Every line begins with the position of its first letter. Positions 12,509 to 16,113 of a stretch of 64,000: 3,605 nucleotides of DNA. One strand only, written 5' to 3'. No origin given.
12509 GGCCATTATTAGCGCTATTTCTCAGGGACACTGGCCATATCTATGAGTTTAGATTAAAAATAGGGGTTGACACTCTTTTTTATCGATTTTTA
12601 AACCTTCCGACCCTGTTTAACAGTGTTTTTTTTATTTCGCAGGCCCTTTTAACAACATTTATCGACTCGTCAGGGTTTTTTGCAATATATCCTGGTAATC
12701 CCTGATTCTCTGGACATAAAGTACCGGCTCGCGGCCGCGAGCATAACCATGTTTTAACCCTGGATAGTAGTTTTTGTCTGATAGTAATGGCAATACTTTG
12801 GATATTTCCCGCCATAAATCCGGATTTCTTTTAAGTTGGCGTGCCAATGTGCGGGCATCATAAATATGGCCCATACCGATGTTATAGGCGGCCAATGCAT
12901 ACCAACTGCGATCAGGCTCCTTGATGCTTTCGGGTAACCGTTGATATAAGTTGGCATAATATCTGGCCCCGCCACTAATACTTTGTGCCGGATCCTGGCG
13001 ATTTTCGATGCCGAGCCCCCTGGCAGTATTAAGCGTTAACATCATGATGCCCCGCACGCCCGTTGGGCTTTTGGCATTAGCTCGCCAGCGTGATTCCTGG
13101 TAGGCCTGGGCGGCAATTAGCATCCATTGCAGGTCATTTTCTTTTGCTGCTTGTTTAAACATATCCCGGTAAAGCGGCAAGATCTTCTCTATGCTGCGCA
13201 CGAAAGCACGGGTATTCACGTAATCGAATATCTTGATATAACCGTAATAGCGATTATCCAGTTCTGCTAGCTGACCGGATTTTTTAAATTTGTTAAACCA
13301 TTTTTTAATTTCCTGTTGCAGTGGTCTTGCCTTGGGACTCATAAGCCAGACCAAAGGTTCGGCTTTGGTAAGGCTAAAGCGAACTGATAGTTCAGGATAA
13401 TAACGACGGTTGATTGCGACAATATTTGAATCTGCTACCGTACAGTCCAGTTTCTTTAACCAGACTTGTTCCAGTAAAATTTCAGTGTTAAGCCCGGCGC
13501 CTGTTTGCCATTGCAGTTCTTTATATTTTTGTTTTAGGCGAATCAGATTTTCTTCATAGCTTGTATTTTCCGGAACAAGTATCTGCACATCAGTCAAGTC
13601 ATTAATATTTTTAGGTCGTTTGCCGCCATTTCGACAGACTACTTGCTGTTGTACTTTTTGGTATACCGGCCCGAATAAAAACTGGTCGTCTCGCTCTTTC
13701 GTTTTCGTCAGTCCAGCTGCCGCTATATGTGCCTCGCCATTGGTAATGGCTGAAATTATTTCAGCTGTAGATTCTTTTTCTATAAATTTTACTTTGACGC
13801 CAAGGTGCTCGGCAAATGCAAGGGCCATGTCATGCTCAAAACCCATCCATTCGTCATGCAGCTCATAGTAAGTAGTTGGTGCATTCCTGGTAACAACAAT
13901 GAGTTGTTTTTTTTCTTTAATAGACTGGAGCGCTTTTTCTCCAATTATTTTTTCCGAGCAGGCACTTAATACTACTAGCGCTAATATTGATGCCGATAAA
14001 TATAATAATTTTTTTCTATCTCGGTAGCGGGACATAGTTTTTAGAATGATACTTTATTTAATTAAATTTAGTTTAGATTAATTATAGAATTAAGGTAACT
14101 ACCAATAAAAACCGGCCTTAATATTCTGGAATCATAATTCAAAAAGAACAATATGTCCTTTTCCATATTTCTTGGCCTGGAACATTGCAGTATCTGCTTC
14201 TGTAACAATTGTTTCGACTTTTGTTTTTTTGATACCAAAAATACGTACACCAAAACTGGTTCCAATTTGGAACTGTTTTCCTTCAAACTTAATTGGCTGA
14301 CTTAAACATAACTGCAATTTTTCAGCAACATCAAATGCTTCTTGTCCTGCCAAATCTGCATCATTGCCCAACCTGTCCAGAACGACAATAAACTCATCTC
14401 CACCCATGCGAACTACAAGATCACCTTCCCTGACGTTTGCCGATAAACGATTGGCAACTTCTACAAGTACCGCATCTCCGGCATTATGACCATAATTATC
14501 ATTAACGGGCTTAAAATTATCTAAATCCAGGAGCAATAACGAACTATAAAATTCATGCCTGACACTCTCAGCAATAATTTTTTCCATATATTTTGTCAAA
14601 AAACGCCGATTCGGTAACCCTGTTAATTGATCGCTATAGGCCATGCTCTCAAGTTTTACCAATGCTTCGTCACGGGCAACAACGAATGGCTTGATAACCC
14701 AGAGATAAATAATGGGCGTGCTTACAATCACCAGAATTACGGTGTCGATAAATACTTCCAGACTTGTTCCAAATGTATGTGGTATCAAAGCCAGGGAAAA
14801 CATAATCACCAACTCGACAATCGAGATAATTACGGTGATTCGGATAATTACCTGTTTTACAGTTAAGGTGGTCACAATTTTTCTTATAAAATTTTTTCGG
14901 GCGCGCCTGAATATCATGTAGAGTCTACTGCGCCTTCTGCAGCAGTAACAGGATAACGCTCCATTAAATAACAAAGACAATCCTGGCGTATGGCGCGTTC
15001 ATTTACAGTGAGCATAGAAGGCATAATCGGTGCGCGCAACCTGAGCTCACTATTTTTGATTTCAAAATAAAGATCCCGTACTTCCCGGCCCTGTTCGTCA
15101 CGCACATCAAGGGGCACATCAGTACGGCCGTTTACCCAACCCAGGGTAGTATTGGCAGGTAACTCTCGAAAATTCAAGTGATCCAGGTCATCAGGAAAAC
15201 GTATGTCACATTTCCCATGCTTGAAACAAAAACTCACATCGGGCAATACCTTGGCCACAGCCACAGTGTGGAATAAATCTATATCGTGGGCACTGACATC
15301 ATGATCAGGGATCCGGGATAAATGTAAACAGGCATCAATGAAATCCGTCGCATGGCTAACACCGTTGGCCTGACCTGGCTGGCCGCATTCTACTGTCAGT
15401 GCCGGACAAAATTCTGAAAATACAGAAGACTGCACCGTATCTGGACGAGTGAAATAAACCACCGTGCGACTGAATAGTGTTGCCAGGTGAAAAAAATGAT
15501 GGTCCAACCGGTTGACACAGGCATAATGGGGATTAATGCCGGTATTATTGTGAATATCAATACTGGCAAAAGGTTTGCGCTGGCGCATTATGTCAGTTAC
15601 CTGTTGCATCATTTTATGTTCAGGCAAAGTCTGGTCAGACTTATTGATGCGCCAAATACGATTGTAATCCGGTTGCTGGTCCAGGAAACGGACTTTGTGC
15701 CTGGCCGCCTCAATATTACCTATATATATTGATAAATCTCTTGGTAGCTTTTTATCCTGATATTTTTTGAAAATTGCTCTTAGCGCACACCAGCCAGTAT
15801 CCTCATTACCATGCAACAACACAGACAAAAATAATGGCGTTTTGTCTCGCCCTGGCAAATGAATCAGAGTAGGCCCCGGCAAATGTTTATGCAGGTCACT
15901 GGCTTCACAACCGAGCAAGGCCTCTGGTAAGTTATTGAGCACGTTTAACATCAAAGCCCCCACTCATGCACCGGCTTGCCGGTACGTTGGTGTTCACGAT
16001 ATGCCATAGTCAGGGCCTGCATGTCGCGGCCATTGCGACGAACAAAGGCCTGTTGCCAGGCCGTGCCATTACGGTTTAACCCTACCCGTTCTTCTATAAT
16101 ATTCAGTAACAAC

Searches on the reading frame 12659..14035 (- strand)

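Call 70: search_protein_families(library=pfam, proteins=[window:12659-14035:-], max_evalue=0.00001)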
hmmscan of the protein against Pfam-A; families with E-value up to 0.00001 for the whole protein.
window:12659-14035:- (458 aa): 2 families
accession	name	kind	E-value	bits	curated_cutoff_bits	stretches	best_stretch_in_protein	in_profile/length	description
PF00497.25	SBP_bac_3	-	3.8e-23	82.1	26.4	1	47-265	3-131/132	Bacterial extracellular solute-binding proteins, family 3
PF01464.25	SLT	-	1.9e-20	73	21.3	1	292-402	2-112/117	Transglycosylase SLT domain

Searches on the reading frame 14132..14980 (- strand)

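Call 70: search_protein_families(library=pfam, proteins=[window:14132-14980:-], max_evalue=0.00001)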
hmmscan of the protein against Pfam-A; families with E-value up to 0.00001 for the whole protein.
window:14132-14980:- (282 aa): 1 family
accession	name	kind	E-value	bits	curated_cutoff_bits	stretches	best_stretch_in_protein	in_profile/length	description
PF00990.26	GGDEF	-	9.5e-43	146.2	23.8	1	114-274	1-159/161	Diguanylate cyclase, GGDEF domain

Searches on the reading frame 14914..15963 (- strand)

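Call 70: search_protein_families(library=pfam, proteins=[window:14914-15963:-], max_evalue=0.00001)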
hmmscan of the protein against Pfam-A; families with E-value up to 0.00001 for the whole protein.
window:14914-15963:- (349 aa): 1 family
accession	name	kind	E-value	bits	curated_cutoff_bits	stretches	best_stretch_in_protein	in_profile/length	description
PF24827.1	AstE_AspA_cat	-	4.9e-07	29.9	25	1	50-197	11-171/192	Succinylglutamate desuccinylase/Aspartoacylase catalytic domain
